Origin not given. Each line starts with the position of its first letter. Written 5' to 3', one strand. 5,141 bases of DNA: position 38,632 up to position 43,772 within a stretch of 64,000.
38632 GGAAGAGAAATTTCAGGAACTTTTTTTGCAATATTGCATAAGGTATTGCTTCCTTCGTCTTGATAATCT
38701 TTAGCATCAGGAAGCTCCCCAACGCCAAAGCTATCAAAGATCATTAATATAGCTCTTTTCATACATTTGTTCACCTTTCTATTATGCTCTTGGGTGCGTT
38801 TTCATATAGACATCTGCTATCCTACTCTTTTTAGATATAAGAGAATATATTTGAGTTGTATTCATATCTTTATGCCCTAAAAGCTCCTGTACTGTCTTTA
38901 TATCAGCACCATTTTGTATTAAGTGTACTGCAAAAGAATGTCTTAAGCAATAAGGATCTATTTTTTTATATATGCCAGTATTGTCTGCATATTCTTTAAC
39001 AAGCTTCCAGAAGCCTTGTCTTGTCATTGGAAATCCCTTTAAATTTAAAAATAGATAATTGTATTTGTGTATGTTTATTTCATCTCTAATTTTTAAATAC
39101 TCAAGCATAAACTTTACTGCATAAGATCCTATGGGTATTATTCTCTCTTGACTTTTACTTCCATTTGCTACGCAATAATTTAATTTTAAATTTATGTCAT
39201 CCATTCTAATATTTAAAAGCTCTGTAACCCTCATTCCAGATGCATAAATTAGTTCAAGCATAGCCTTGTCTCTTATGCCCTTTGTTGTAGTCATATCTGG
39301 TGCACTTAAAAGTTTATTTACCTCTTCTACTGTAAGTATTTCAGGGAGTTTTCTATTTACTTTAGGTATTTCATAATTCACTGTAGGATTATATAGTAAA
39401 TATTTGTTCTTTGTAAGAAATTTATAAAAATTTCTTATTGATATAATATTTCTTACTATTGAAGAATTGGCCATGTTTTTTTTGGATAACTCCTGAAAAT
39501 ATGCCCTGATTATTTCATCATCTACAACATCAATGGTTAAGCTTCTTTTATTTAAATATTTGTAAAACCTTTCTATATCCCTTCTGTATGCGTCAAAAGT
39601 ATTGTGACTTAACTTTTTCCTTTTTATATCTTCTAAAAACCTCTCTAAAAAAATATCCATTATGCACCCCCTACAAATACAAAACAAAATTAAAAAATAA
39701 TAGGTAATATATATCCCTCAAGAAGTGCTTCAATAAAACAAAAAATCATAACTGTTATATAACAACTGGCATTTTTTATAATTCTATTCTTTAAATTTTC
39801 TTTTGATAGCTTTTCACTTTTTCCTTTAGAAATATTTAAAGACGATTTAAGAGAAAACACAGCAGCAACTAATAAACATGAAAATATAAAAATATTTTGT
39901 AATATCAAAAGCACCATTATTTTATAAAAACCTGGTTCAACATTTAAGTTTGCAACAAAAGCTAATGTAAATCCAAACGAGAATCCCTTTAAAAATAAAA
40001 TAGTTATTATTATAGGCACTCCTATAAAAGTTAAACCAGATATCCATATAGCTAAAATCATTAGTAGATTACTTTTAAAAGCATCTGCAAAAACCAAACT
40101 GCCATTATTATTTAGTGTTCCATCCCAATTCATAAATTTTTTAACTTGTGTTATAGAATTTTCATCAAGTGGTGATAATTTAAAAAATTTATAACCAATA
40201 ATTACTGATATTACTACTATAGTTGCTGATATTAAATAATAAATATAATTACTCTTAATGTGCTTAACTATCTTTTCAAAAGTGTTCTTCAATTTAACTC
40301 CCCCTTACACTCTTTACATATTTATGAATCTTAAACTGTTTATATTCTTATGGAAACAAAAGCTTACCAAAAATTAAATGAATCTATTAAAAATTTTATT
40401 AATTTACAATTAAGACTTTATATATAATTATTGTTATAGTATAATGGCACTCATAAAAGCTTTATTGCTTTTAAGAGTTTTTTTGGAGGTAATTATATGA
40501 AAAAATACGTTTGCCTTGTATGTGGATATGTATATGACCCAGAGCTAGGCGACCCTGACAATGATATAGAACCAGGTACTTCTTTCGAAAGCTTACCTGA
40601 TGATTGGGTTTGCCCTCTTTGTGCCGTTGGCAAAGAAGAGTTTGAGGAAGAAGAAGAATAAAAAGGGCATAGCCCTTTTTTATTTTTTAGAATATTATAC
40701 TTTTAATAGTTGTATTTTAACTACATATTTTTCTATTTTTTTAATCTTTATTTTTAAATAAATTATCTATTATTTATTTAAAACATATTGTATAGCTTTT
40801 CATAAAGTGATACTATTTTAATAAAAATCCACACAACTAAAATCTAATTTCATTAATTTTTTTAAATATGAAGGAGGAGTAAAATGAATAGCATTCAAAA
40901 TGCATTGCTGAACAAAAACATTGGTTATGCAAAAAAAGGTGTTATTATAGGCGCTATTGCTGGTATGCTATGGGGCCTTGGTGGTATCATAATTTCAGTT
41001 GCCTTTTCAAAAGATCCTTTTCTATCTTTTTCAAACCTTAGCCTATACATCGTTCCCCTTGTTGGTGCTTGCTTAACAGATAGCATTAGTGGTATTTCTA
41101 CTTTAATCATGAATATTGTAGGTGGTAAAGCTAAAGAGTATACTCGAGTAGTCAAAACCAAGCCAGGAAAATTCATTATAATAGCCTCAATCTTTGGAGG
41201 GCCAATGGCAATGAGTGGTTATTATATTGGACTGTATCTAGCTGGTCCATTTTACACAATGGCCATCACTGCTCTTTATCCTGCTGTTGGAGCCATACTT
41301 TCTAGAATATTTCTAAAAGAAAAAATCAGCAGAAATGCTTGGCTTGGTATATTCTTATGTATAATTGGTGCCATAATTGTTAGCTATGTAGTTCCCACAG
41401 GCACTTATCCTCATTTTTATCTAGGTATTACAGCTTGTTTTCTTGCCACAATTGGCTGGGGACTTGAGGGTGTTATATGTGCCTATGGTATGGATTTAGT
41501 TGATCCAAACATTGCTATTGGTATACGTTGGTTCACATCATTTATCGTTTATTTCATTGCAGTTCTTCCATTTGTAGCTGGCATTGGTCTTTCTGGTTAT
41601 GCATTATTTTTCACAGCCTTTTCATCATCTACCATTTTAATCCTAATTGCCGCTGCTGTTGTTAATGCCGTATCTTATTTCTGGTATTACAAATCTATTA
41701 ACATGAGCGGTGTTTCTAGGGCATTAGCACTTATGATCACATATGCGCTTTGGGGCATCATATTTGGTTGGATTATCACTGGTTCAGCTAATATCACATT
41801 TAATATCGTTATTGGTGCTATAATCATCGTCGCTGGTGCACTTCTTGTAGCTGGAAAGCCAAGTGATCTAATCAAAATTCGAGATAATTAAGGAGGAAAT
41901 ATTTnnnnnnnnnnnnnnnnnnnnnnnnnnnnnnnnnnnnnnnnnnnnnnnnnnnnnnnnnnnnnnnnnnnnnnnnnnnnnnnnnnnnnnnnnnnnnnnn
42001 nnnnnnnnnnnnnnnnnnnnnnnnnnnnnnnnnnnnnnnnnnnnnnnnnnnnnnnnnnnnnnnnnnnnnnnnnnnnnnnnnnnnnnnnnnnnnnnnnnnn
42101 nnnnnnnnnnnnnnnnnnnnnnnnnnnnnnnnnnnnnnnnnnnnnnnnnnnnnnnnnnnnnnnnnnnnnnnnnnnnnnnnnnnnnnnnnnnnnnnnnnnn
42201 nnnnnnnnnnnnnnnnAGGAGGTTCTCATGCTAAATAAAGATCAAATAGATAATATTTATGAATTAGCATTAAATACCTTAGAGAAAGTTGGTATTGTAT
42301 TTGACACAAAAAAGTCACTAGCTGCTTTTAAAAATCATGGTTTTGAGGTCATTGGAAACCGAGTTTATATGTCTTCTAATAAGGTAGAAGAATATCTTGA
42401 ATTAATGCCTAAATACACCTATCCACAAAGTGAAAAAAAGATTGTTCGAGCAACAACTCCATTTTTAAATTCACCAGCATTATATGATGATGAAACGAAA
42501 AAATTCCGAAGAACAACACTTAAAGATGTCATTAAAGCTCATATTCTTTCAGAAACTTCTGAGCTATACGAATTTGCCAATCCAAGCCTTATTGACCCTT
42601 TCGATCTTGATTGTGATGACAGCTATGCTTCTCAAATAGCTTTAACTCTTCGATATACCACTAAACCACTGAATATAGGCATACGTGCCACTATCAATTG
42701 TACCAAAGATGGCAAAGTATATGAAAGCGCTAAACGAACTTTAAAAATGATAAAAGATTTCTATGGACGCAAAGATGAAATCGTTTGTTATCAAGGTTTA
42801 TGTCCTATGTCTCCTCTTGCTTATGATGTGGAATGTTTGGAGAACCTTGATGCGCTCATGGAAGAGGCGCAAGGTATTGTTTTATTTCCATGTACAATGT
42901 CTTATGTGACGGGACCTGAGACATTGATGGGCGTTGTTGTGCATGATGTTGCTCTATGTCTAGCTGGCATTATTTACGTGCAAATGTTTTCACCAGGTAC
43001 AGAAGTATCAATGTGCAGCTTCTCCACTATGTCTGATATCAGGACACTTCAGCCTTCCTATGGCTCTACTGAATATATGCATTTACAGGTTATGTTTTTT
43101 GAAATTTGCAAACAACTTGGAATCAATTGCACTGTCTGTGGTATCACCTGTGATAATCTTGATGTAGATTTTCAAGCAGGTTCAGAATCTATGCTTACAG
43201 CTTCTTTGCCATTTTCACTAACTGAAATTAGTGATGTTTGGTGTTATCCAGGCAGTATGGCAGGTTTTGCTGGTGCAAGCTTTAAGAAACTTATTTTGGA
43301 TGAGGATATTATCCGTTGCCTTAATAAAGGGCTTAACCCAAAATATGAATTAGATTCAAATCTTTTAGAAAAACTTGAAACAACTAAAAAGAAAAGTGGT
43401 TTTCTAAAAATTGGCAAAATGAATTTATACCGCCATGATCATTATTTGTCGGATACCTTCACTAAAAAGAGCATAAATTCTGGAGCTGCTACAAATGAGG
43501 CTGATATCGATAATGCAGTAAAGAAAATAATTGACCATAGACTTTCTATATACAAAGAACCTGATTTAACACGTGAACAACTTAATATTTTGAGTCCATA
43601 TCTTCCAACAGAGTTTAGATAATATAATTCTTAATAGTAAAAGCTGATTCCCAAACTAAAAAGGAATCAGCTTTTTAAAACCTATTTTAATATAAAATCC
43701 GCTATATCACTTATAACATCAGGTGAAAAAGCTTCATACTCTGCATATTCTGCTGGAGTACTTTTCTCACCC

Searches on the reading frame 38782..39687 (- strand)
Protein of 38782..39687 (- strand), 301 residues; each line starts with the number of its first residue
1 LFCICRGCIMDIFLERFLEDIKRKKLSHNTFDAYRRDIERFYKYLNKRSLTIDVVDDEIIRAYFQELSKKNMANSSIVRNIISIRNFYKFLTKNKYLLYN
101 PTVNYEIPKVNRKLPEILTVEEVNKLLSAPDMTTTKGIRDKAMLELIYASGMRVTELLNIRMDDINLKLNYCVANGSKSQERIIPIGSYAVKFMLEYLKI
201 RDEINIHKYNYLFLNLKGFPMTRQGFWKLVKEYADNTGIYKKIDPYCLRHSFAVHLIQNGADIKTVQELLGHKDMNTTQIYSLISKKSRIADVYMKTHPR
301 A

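Call 8: search_protein_families(library=pfam, proteins=[window:38782-39687:-])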
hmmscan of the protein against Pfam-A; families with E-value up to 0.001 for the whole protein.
window:38782-39687:- (301 aa): 4 families
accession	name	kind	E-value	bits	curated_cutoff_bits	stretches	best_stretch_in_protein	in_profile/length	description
PF00589.27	Phage_integrase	-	2.7e-42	144.9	27.1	1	117-282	2-166/172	Phage integrase family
PF02899.23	Phage_int_SAM_1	-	2.4e-18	66.6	22.3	1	14-94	1-82/83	Phage integrase, N-terminal SAM-like domain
PF13495.12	Phage_int_SAM_4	-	1.3e-08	35.6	27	1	13-95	1-82/85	Phage integrase, N-terminal SAM-like domain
PF13102.12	Phage_int_SAM_5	-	6.2e-05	23.7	22.3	1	14-106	6-97/98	Phage integrase SAM-like domain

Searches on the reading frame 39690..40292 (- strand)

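Call 8: search_protein_families(library=pfam, proteins=[window:39690-40292:-])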
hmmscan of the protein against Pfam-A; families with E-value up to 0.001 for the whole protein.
window:39690-40292:- (200 aa): 1 family
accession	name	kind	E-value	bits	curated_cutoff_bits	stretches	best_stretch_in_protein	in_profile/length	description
PF01944.22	SpoIIM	-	7.6e-22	78.4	26.9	1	23-195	2-161/163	Stage II sporulation protein M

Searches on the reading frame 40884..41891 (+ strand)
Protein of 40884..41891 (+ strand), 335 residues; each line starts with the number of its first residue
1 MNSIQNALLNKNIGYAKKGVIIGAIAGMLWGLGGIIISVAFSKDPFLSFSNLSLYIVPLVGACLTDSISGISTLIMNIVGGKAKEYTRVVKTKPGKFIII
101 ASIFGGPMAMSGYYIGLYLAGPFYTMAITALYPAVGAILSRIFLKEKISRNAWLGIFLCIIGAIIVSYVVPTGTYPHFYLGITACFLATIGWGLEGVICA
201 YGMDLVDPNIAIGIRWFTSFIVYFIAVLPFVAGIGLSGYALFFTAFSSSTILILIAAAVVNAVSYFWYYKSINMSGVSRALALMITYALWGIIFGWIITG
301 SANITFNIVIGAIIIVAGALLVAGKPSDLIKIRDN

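Call 69: search_protein_families(library=pfam, proteins=[window:40884-41891:+], max_evalue=0.00001)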
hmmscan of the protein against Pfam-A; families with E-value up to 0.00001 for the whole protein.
window:40884-41891:+ (335 aa): 1 family
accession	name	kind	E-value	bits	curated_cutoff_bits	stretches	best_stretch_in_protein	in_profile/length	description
PF00892.27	EamA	-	5.6e-20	72.4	28.2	2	18-167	2-134/135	EamA-like transporter family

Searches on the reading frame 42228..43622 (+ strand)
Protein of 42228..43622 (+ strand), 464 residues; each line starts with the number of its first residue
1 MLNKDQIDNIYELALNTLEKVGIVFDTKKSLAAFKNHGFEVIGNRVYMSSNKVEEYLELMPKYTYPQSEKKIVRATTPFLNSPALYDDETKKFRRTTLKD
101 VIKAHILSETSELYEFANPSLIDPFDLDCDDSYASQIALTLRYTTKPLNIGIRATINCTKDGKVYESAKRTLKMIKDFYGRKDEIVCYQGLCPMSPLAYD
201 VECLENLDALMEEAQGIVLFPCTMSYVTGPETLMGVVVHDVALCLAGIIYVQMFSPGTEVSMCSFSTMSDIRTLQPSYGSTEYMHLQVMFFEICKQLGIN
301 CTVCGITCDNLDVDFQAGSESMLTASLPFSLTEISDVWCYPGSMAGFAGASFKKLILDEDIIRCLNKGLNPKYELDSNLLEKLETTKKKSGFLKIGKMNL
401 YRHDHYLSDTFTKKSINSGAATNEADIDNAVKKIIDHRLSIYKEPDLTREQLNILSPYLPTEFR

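Call 69: search_protein_families(library=pfam, proteins=[window:42228-43622:+], max_evalue=0.00001)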
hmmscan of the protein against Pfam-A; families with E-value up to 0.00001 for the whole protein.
window:42228-43622:+ (464 aa): 1 family
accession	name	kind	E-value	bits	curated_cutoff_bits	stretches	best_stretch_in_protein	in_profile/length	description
PF06253.16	MTTB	-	2.4e-39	135.1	25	1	1-458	33-491/500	Trimethylamine methyltransferase (MTTB)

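Call 95: search_protein_families(library=pfam, proteins=[window:42228-43622:+], max_evalue=0.0001)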
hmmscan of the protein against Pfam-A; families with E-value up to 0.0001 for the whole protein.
window:42228-43622:+ (464 aa): 1 family
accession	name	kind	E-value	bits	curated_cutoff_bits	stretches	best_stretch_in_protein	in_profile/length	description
PF06253.16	MTTB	-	2.4e-39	135.1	25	1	1-458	33-491/500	Trimethylamine methyltransferase (MTTB)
